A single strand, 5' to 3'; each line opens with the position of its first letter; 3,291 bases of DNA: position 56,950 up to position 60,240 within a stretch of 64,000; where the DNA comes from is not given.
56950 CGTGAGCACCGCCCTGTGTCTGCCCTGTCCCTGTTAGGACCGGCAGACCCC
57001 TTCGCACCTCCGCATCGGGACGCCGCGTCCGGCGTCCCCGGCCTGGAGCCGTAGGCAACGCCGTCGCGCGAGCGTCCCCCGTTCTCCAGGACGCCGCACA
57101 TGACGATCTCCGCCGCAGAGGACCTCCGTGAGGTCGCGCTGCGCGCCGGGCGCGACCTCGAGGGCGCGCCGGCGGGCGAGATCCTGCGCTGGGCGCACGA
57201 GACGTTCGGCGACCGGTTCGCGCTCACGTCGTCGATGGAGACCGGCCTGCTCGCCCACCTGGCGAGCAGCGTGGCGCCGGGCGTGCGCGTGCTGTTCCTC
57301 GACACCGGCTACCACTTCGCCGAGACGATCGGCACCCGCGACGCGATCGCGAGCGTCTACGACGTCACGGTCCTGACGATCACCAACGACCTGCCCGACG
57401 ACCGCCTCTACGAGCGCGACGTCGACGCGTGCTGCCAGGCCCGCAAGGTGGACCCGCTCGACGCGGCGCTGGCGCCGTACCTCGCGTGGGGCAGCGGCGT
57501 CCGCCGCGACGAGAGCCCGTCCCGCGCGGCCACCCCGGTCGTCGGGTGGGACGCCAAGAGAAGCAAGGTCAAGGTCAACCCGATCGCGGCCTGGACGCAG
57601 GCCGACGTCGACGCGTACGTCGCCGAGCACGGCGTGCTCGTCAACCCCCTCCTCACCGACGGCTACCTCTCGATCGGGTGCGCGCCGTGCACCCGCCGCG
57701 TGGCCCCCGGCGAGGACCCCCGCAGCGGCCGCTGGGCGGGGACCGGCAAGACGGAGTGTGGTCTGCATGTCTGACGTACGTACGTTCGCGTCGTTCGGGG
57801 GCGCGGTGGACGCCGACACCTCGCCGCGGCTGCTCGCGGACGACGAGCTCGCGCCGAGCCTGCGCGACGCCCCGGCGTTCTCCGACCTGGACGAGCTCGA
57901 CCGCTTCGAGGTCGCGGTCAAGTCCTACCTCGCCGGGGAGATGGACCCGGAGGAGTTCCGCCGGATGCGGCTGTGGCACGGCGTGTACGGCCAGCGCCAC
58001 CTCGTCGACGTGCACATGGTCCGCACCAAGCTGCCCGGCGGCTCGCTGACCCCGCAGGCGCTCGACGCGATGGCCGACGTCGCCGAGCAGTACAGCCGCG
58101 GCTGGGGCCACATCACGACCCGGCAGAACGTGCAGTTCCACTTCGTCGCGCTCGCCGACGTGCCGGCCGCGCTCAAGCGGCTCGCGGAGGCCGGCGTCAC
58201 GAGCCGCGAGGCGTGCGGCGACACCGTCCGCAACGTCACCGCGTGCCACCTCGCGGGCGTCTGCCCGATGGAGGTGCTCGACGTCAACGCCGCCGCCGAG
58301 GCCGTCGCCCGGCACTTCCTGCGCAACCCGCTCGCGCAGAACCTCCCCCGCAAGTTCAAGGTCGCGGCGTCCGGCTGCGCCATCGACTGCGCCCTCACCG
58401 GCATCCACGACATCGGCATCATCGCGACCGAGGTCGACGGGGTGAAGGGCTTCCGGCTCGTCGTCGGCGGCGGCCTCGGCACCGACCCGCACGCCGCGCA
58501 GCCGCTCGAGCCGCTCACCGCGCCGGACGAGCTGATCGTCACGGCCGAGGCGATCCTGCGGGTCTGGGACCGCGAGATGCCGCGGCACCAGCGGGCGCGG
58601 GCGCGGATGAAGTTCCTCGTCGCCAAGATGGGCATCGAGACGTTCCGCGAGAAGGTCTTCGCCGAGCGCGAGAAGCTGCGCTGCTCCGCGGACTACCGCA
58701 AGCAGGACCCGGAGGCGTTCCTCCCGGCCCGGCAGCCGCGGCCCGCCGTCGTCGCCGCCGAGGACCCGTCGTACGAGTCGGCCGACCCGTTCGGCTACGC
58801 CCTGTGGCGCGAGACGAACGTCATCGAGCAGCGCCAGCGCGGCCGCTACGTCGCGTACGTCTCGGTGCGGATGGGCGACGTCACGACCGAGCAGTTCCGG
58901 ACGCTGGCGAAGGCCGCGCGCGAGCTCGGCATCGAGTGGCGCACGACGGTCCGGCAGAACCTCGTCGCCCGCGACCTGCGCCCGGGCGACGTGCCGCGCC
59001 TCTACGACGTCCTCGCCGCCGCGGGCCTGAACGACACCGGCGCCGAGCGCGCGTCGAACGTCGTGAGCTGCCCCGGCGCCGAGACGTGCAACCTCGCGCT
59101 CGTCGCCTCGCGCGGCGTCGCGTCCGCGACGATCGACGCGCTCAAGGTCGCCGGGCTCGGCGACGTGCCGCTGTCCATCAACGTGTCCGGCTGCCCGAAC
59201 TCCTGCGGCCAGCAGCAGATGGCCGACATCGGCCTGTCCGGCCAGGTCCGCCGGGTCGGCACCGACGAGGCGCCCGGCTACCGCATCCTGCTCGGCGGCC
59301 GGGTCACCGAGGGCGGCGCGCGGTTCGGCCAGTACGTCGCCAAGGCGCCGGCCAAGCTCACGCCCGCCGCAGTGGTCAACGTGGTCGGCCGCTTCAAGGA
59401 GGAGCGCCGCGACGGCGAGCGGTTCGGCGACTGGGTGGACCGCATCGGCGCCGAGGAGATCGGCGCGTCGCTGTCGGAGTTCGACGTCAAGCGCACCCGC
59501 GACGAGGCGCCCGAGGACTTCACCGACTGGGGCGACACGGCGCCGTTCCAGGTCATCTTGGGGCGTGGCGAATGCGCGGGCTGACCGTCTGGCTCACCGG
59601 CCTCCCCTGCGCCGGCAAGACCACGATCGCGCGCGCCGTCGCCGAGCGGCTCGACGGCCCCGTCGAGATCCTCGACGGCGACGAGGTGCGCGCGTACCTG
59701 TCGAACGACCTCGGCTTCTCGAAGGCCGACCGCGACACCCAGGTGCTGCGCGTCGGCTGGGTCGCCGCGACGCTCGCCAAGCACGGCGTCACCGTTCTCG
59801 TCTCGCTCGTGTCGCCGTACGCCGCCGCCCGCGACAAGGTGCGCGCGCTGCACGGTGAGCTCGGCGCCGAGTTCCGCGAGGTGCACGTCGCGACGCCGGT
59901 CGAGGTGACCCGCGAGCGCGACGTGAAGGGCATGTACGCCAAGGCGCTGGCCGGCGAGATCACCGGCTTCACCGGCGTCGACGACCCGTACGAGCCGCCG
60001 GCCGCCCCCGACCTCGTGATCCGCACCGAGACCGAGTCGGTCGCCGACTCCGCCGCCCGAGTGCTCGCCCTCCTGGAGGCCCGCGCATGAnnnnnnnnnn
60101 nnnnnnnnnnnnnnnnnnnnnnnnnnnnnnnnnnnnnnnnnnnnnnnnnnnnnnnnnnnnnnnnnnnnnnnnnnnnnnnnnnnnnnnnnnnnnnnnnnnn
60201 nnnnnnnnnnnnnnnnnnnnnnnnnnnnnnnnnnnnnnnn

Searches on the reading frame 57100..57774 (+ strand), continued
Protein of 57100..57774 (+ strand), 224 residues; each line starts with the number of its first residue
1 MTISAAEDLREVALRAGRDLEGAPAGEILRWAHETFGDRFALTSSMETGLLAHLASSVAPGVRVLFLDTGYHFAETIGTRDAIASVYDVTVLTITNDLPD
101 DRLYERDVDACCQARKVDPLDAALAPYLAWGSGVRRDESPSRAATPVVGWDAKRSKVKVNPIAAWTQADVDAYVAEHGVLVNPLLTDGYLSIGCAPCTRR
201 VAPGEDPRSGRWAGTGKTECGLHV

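Call 46: find_encoding_contigs(protein=P0044, flank=1500, max_places=3)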
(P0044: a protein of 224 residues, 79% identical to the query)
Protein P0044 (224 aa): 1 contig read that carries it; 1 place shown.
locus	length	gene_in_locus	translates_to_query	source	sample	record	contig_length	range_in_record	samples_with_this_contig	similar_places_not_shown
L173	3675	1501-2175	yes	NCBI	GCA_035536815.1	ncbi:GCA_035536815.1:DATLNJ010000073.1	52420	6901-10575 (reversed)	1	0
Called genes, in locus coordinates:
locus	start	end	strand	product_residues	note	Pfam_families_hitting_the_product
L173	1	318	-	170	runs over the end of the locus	-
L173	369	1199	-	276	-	-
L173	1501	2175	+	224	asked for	PF01507:PAPS_reduct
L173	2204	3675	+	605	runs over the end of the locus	PF03460:NIR_SIR_ferr, PF01077:NIR_SIR, PF03460:NIR_SIR_ferr, PF01077:NIR_SIR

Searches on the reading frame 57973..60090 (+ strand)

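Call 7: search_protein_families(library=pfam, proteins=[window:57973-60090:+])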
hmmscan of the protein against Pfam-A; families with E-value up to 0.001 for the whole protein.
window:57973-60090:+ (705 aa): 1 family
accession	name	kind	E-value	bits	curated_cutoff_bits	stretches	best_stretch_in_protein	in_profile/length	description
PF01583.26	APS_kinase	-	4.2e-53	179.9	21.1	1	535-683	1-151/152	Adenylylsulphate kinase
